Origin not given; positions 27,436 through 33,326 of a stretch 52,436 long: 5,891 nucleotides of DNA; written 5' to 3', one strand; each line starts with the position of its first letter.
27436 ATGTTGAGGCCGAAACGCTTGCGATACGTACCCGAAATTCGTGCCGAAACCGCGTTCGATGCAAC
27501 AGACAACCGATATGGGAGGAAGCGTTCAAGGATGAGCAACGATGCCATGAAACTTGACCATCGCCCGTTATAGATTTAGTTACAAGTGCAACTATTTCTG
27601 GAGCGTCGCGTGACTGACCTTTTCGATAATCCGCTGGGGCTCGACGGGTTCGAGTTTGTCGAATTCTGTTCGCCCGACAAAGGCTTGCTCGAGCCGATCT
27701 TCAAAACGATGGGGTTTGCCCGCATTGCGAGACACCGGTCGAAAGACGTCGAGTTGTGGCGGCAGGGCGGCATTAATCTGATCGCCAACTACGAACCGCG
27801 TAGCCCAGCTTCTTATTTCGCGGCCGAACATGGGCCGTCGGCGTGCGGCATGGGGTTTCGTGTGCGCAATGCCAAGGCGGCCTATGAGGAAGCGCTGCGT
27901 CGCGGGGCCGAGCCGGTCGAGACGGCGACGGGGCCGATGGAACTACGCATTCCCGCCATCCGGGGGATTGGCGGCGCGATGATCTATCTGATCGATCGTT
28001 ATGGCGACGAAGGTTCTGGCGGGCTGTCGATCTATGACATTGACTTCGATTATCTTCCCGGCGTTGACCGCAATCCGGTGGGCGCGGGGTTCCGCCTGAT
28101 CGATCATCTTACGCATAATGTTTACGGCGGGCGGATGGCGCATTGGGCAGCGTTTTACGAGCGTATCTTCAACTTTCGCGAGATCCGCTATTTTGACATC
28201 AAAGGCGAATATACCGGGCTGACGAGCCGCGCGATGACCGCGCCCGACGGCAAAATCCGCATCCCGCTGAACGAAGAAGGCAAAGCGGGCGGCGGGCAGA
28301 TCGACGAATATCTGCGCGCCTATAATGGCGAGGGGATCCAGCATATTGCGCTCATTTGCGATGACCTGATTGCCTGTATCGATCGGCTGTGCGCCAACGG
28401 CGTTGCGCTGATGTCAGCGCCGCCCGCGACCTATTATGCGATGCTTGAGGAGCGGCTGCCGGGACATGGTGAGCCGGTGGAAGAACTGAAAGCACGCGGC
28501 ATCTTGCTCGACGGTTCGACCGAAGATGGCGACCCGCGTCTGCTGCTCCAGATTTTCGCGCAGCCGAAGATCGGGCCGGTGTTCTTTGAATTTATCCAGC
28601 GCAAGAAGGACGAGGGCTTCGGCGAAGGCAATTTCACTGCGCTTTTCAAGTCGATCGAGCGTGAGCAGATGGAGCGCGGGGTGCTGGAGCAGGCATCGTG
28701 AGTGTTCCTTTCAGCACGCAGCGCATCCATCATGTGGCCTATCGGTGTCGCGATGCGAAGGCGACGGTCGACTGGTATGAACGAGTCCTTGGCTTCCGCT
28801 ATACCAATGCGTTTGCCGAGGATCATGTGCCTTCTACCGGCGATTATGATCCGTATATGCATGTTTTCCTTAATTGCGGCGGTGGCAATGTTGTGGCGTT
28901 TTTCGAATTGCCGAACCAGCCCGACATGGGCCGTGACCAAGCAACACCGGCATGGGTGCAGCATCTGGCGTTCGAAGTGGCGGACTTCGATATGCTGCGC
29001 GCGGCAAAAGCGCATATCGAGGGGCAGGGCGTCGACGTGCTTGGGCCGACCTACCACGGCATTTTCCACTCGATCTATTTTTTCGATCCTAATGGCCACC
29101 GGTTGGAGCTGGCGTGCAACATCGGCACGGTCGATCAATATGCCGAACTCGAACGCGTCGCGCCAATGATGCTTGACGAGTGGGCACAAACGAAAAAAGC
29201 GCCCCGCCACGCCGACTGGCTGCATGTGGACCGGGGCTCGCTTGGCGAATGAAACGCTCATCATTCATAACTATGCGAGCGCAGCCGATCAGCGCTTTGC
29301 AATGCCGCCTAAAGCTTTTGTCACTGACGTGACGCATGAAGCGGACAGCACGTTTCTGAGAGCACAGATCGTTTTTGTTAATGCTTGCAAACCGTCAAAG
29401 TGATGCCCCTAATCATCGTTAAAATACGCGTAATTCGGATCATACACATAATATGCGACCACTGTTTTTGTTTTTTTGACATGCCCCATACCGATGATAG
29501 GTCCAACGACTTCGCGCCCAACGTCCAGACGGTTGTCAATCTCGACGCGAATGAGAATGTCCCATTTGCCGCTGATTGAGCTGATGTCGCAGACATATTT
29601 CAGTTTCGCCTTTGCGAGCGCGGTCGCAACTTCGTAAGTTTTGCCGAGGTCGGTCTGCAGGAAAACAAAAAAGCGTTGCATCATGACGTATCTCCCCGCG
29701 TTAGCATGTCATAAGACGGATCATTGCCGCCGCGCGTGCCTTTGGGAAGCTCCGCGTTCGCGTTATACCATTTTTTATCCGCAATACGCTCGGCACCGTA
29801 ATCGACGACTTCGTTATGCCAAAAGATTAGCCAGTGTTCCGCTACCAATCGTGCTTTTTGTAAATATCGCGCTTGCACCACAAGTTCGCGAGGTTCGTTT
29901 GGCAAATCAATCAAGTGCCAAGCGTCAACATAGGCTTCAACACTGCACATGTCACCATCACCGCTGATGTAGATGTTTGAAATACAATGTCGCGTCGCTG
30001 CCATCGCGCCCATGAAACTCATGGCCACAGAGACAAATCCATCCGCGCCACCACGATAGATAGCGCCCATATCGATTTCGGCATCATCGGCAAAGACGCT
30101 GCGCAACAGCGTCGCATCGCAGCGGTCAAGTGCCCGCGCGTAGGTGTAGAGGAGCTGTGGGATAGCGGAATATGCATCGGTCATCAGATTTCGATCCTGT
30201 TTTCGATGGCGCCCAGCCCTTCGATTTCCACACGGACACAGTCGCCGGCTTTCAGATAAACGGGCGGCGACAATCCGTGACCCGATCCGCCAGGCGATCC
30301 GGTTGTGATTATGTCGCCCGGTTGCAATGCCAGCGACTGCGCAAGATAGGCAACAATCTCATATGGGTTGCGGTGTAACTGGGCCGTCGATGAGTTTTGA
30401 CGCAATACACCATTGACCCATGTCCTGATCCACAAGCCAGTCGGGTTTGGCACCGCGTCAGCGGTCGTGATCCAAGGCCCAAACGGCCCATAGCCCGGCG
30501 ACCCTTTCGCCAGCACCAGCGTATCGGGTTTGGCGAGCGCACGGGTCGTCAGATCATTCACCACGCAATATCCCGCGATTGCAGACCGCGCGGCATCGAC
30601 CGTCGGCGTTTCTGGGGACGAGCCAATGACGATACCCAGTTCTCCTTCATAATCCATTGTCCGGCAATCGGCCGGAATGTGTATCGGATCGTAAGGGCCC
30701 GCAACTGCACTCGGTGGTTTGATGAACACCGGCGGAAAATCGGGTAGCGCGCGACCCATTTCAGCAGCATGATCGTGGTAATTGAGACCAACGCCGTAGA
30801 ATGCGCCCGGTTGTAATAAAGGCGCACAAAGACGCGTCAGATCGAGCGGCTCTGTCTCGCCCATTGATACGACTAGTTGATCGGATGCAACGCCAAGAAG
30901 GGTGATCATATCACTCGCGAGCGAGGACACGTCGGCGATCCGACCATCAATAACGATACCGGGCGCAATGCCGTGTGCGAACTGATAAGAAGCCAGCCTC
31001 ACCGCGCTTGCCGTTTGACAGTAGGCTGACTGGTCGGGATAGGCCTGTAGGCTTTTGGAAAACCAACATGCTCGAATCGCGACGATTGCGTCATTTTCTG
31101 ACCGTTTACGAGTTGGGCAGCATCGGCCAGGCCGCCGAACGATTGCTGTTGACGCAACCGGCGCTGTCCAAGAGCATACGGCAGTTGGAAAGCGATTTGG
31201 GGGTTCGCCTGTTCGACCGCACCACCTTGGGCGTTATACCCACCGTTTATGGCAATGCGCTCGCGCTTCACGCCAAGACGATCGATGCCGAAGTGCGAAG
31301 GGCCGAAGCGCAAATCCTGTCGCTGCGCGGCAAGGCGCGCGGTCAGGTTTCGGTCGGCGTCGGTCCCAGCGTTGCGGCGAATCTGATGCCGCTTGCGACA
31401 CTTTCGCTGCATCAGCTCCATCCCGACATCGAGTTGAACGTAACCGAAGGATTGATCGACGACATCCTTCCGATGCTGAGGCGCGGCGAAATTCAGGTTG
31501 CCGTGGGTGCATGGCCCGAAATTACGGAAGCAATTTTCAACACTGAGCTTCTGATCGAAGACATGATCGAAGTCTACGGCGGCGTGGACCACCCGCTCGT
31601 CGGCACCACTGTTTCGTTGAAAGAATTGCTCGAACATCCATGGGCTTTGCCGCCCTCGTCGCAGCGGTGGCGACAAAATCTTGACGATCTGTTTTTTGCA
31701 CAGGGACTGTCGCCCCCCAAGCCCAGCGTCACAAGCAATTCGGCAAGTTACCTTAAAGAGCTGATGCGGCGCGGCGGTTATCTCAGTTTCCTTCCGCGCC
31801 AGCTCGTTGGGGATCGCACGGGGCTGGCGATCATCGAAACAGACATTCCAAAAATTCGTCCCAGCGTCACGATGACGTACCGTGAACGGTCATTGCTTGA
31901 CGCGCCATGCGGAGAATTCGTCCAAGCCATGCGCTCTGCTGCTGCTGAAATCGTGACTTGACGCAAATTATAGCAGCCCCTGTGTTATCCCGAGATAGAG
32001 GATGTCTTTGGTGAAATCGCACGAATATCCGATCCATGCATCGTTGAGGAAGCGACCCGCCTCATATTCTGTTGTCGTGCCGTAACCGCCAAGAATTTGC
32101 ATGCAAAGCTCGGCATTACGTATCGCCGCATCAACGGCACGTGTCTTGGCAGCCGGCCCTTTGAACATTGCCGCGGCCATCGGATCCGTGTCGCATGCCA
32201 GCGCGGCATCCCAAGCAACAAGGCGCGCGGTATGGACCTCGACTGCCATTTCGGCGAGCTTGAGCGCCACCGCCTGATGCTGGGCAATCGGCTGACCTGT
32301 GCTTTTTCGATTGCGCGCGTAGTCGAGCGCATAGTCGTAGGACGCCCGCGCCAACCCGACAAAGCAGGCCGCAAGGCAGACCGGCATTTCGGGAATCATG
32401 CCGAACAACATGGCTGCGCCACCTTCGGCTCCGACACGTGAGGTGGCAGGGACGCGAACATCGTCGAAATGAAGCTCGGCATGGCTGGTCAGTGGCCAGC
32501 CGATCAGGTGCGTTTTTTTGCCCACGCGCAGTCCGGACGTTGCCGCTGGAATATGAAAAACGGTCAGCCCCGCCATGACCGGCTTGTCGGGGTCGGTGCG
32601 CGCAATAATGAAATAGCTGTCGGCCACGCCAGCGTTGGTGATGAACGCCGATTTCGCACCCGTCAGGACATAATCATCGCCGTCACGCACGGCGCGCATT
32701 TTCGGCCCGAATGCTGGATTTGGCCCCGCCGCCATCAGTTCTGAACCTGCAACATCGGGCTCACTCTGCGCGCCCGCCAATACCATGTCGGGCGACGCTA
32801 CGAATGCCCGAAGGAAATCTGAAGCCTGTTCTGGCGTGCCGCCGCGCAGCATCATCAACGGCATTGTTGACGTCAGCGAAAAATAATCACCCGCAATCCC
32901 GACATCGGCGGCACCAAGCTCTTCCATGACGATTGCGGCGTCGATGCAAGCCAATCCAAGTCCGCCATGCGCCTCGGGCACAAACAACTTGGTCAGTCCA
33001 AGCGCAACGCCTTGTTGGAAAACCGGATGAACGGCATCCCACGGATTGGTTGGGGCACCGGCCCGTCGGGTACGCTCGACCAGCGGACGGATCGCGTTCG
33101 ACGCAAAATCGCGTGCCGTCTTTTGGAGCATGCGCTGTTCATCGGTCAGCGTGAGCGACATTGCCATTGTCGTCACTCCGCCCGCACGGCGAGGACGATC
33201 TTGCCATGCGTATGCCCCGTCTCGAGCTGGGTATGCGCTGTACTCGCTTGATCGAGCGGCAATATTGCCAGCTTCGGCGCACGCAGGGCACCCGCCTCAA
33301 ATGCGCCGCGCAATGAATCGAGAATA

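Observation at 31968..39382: NicX-type ring-cleavage dioxygenase in a non-canonical seven-gene operon: candidate new N-heterocycle/hydroquinone pathway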

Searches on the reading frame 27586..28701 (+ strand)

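Call 9: search_protein_families(library=pfam, proteins=[window:27586-28701:+], max_evalue=0.0001)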
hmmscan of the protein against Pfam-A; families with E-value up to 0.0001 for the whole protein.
window:27586-28701:+ (371 aa): 3 families
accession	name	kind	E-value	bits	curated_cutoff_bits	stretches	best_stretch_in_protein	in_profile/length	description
PF14696.12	Glyoxalase_5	-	1.9e-65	219.7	27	1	13-155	1-139/139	Hydroxyphenylpyruvate dioxygenase, HPPD, N-terminal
PF00903.31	Glyoxalase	-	5e-15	56.4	20.6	1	172-287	2-107/121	Glyoxalase/Bleomycin resistance protein/Dioxygenase superfamily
PF13669.12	Glyoxalase_4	-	2.6e-11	44.2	27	1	188-281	14-99/109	Glyoxalase/Bleomycin resistance protein/Dioxygenase superfamily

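Call 44: search_protein_families(library=ncbifam, proteins=[window:27586-28701:+], max_evalue=1e-8)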
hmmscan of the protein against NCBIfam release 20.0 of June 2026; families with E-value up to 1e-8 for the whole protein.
window:27586-28701:+ (371 aa): 2 families
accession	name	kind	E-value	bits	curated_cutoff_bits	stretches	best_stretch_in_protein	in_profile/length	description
TIGR01263.1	4HPPD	equivalog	1.6e-111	373.2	277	1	21-367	2-353/353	4-hydroxyphenylpyruvate dioxygenase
NF042435.1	DhshikDhtase_QuiC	equivalog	6.6e-54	183.4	1200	1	18-352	293-618/635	3-dehydroshikimate dehydratase QuiC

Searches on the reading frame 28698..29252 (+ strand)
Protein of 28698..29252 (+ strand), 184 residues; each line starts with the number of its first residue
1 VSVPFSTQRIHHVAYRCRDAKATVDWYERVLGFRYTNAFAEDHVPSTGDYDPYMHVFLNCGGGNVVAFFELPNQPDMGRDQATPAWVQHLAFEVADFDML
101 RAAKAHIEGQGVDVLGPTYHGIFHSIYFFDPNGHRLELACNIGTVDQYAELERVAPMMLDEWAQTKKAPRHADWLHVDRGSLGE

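Call 9: search_protein_families(library=pfam, proteins=[window:28698-29252:+], max_evalue=0.0001)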
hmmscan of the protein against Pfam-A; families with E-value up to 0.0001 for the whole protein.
window:28698-29252:+ (184 aa): 2 families
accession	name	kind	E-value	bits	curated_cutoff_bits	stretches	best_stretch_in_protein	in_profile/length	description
PF00903.31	Glyoxalase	-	3.8e-18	66.4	20.6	1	9-138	1-121/121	Glyoxalase/Bleomycin resistance protein/Dioxygenase superfamily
PF13669.12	Glyoxalase_4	-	4e-06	27.5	27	1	11-116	1-95/109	Glyoxalase/Bleomycin resistance protein/Dioxygenase superfamily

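Call 44: search_protein_families(library=ncbifam, proteins=[window:28698-29252:+], max_evalue=1e-8)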
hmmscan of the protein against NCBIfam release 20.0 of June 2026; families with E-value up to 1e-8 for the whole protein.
window:28698-29252:+ (184 aa): 2 families
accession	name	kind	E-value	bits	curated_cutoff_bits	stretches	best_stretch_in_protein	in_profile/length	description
TIGR03211.1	catechol_2_3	equivalog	4.6e-10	39.3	320.2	1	7-145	143-268/303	catechol 2,3-dioxygenase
NF000494.1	FosF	exception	2.2e-09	37.4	280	0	10-153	5-123/132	fosfomycin resistance glutathione transferase FosF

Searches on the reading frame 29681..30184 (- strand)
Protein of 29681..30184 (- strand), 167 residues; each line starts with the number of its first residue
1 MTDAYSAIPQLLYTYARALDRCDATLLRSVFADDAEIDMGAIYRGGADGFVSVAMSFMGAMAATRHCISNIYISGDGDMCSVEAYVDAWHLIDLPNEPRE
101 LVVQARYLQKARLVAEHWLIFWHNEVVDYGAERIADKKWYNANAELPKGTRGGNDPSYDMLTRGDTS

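Call 9: search_protein_families(library=pfam, proteins=[window:29681-30184:-], max_evalue=0.0001)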
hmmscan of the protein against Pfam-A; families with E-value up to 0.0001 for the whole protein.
window:29681-30184:- (167 aa): 1 family
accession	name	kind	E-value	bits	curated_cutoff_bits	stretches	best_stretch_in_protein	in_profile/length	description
PF13577.12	SnoaL_4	-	4.9e-18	65.8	24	1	3-120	4-122/126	SnoaL-like domain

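Call 44: search_protein_families(library=ncbifam, proteins=[window:29681-30184:-], max_evalue=1e-8)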
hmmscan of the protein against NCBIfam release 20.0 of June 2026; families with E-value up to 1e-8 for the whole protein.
window:29681-30184:- (167 aa): 0 families

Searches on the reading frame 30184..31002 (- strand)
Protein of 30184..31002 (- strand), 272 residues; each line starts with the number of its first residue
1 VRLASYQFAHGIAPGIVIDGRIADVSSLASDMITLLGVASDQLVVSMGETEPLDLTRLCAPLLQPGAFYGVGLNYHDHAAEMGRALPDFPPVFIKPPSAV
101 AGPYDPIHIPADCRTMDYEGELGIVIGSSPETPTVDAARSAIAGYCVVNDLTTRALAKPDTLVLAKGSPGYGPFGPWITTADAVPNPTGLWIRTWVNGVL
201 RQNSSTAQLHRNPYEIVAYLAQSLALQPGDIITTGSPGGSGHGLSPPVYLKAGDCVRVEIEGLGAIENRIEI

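Call 9: search_protein_families(library=pfam, proteins=[window:30184-31002:-], max_evalue=0.0001)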
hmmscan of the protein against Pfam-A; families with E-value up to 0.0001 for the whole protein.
window:30184-31002:- (272 aa): 1 family
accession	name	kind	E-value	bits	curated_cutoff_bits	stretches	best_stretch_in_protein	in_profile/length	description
PF01557.24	FAA_hydrolase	-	3.9e-64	216.7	23.9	1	68-270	2-213/214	Fumarylacetoacetate (FAA) hydrolase C-terminal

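Call 44: search_protein_families(library=ncbifam, proteins=[window:30184-31002:-], max_evalue=1e-8)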
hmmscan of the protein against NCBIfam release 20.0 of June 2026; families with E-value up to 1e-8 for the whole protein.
window:30184-31002:- (272 aa): 6 families
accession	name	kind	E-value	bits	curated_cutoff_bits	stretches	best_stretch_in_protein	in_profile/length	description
NF053535.1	DhyDRhmHlse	equivalog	1.2e-47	162.5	500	1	2-267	2-275/284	2,4-didehydro-3-deoxy-L-rhamnonate hydrolase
TIGR02303.1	HpaG-C-term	equivalog_domain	2e-42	145.4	276.4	1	42-271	20-243/245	4-hydroxyphenylacetate degradation bifunctional isomerase/decarboxylase, C-terminal subunit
NF009399.0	PRK12764.1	equivalog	7.8e-36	124.1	444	1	64-262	20-211/501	fumarylacetoacetate hydrolase family protein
NF011750.0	PRK15203.1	equivalog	4e-35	121.4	811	1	61-270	218-422/429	4-hydroxyphenylacetate degradation bifunctional isomerase/decarboxylase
NF007967.0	PRK10691.1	equivalog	5.4e-27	94.6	201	1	70-262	21-211/219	fumarylacetoacetate hydrolase family protein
TIGR02305.1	HpaG-N-term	equivalog_domain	8.8e-24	84.2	228.65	1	84-270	27-205/205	4-hydroxyphenylacetate degradation bifunctional isomerase/decarboxylase, N-terminal subunit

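Call 71: search_solved_structures(query=window:30184-31002:-, max_evalue=1e-25)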
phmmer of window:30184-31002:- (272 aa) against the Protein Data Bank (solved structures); distinct sequences matched with E-value up to 1e-25: 15.
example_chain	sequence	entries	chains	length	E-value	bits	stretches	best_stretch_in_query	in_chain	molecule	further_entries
6iym_A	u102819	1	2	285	6.5e-49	170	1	53-271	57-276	5-oxopent-3-ene-1,2,5-tricarboxylate decarboxylase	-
1gtt_A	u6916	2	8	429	5.6e-47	163.6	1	58-270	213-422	4-HYDROXYPHENYLACETATE DEGRADATION BIFUNCTIONAL ISOMERASE/DECARBOXYLASE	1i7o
6j57_A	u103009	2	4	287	7.1e-41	143.6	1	48-269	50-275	Predicted 2-keto-4-pentenoate hydratase/2-oxohepta-3-ene-1,7-dioic acid hydratase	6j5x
8gsr_A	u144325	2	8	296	8.9e-41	143.3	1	14-267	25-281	L-2,4-diketo-3-deoxyrhamnonate hydrolase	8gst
4pfz_A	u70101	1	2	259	1.3e-37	132.9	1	48-269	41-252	5-carboxymethyl-2-hydroxymuconate delta-isomerase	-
8sky_A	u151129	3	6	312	3.4e-37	131.5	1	55-270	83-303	Fumarylacetoacetate hydrolase family protein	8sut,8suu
6v77_A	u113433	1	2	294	7.1e-37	130.5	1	60-269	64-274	Putative HpcE protein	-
3rr6_A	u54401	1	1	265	6.5e-36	127.3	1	48-269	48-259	Putative uncharacterized protein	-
4dbf_A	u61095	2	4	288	1.5e-35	126.2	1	48-269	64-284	2-HYDROXYHEPTA-2,4-DIENE-1,7-DIOATE ISOMERASE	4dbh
1wzo_A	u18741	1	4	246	2.6e-35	125.4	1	47-271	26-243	HpcE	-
3qdf_A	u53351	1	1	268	3.8e-35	124.8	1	48-269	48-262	2-hydroxyhepta-2,4-diene-1,7-dioate isomerase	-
3r6o_A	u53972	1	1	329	4.6e-35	124.6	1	29-265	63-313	2-hydroxyhepta-2,4-diene-1, 7-dioateisomerase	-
2dfu_A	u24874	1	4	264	2.5e-30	109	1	60-266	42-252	probable 2-hydroxyhepta-2,4-diene-1,7-dioate isomerase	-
6jvv_A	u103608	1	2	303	2.3e-29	105.9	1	52-264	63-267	maleylpyruvate hydrolase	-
6jvw_A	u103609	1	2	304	2.3e-29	105.8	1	52-264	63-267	maleylpyruvate hydrolase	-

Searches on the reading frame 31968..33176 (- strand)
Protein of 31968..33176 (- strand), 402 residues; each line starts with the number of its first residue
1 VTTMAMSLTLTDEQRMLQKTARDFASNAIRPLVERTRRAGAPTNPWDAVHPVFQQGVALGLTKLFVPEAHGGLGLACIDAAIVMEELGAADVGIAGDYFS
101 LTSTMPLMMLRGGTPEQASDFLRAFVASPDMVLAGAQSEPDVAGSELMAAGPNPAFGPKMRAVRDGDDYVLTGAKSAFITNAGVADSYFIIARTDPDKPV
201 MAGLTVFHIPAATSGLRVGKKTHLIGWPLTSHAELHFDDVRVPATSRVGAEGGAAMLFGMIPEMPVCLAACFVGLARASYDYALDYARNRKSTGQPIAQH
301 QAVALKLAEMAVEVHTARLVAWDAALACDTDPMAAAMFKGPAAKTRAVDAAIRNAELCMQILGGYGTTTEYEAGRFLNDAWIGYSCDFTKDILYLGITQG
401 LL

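Call 4: search_protein_families(library=pfam, proteins=[window:31968-33176:-])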
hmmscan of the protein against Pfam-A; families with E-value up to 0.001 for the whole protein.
window:31968-33176:- (402 aa): 4 families
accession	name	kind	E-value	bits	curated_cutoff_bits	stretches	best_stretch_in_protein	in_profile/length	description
PF00441.29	Acyl-CoA_dh_1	-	7.5e-27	94.8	22.4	1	266-383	16-131/150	Acyl-CoA dehydrogenase, C-terminal domain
PF02771.21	Acyl-CoA_dh_N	-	4e-21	76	22.9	1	11-126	1-110/113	Acyl-CoA dehydrogenase, N-terminal domain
PF08028.16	Acyl-CoA_dh_2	-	3.1e-14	53.9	22.7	1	267-382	2-125/134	Acyl-CoA dehydrogenase, C-terminal domain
PF02770.24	Acyl-CoA_dh_M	-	6.1e-13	49.2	33.3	1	138-240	5-97/97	Acyl-CoA dehydrogenase, middle domain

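Call 5: search_protein_families(library=ncbifam, proteins=[window:31968-33176:-], max_evalue=0.01)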
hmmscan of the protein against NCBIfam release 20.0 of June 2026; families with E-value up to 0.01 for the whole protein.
window:31968-33176:- (402 aa): 20 families
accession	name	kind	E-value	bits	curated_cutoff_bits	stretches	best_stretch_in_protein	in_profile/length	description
NF042972.1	AcrlCoAredClosAcrC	equivalog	1e-52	179.1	640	1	6-395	1-370/378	acryloyl-CoA reductase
NF053553.1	prodigi_MBC_PigA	equivalog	8.7e-47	160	500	1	6-379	1-357/381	prodigiosin MBC biosynthesis dehydrogenase PigA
NF045652.1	ProlPCPDhRedW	equivalog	8.4e-46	156.5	650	1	57-380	41-352/376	L-prolyl-[peptidyl-carrier protein] dehydrogenase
NF045552.1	GlutCoADH_Des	equivalog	4.7e-44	151.1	470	1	6-380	1-358/387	glutaryl-CoA dehydrogenase Acd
NF058590.1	AcCoDHFadEBacil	equivalog_domain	2.3e-37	128.8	600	1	9-383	20-392/586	acyl-CoA dehydrogenase FadE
NF042439.1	SulpropCoADesulf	equivalog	4.8e-37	127.6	600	1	18-380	1-349/379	3-sulfinopropanoyl-CoA desulfinase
NF043006.1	CyhCrbnylCoADH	equivalog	4e-36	124.8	650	1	11-382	5-356/380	cyclohexane-1-carbonyl-CoA dehydrogenase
NF008997.0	PRK12341.1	equivalog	1.7e-32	112.9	537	1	6-381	1-356/382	acyl-CoA dehydrogenase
NF002885.1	PRK03354.1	equivalog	2.3e-29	102.6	540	1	57-382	47-354/378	crotonobetainyl-CoA dehydrogenase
TIGR03207.1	cyc_hxne_CoA_dh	equivalog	2.3e-28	99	575.35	1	10-344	1-320/372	cyclohexanecarboxyl-CoA dehydrogenase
NF049984.1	Rv1679_FadE16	equivalog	2.3e-22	79.7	600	1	59-394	36-358/371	Rv1679 family acyl-CoA dehydrogenase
TIGR03203.1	pimD_small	equivalog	1.5e-21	76.9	652.7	1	50-377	40-352/378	pimeloyl-CoA dehydrogenase small subunit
NF052270.1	Staph_DH_FadE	equivalog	2.3e-19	69.4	600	1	107-393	115-385/400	acyl-CoA dehydrogenase FadE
NF050027.1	acylCoADhIpdE2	equivalog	3e-14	53.2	450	2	244-373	160-282/311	acyl-CoA dehydrogenase IpdE2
TIGR04022.1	sulfur_SfnB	equivalog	9.4e-13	47.8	430.9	1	14-378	8-357/391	SfnB family sulfur acquisition oxidoreductase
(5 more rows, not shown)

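Call 68: search_solved_structures(query=window:31968-33176:-, max_evalue=1e-25, show_alignments=1)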
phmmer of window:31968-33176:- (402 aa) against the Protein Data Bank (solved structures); distinct sequences matched with E-value up to 1e-25: 46.
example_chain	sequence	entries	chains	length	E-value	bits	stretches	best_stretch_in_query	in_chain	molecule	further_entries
1udy_A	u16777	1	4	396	3.3e-47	165.2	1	6-387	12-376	Acyl-CoA dehydrogenase, medium-chain specific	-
3mdd_A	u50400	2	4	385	4.1e-47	164.8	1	7-387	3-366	MEDIUM CHAIN ACYL-COA DEHYDROGENASE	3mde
1ukw_A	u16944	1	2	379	2.6e-46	162.2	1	8-398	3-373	acyl-CoA dehydrogenase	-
4p13_A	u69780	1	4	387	5.4e-46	161.2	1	6-392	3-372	Medium-chain specific acyl-CoA dehydrogenase, mitochondrial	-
1ege_A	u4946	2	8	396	1.6e-45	159.6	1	5-392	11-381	MEDIUM CHAIN ACYL-COA DEHYDROGENASE | Acyl-CoA dehydrogenase, medium-chain specific, mitochondrial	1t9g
1egc_A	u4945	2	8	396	1.9e-45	159.4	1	5-384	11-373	MEDIUM CHAIN ACYL-COA DEHYDROGENASE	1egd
2a1t_A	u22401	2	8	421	2e-45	159.3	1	5-392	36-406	Acyl-CoA dehydrogenase, medium-chain specific, mitochondrial precursor | Medium-chain specific acyl-CoA dehydrogenase, mitochondrial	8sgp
7p98_A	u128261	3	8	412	2.2e-44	155.9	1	10-383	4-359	Short-chain acyl-CoA dehydrogenase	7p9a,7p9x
4u83_A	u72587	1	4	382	4.8e-42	148.2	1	8-401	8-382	Acyl-CoA dehydrogenase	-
7y0a_A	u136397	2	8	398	7.7e-41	144.2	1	3-397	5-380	Short-chain specific acyl-CoA dehydrogenase, mitochondrial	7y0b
8sgs_A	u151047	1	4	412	8.7e-41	144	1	3-397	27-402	Short-chain specific acyl-CoA dehydrogenase, mitochondrial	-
1jqi_A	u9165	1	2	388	1.3e-40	143.5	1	6-397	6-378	short chain acyl-CoA dehydrogenase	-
4kto_A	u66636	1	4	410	1e-39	140.5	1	6-382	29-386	isovaleryl-CoA dehydrogenase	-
5lnx_A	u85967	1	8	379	1e-39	140.5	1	10-399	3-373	Acyl-CoA dehydrogenase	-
2vig_A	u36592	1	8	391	1.1e-39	140.4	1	7-397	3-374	SHORT-CHAIN SPECIFIC ACYL-COA DEHYDROGENASE,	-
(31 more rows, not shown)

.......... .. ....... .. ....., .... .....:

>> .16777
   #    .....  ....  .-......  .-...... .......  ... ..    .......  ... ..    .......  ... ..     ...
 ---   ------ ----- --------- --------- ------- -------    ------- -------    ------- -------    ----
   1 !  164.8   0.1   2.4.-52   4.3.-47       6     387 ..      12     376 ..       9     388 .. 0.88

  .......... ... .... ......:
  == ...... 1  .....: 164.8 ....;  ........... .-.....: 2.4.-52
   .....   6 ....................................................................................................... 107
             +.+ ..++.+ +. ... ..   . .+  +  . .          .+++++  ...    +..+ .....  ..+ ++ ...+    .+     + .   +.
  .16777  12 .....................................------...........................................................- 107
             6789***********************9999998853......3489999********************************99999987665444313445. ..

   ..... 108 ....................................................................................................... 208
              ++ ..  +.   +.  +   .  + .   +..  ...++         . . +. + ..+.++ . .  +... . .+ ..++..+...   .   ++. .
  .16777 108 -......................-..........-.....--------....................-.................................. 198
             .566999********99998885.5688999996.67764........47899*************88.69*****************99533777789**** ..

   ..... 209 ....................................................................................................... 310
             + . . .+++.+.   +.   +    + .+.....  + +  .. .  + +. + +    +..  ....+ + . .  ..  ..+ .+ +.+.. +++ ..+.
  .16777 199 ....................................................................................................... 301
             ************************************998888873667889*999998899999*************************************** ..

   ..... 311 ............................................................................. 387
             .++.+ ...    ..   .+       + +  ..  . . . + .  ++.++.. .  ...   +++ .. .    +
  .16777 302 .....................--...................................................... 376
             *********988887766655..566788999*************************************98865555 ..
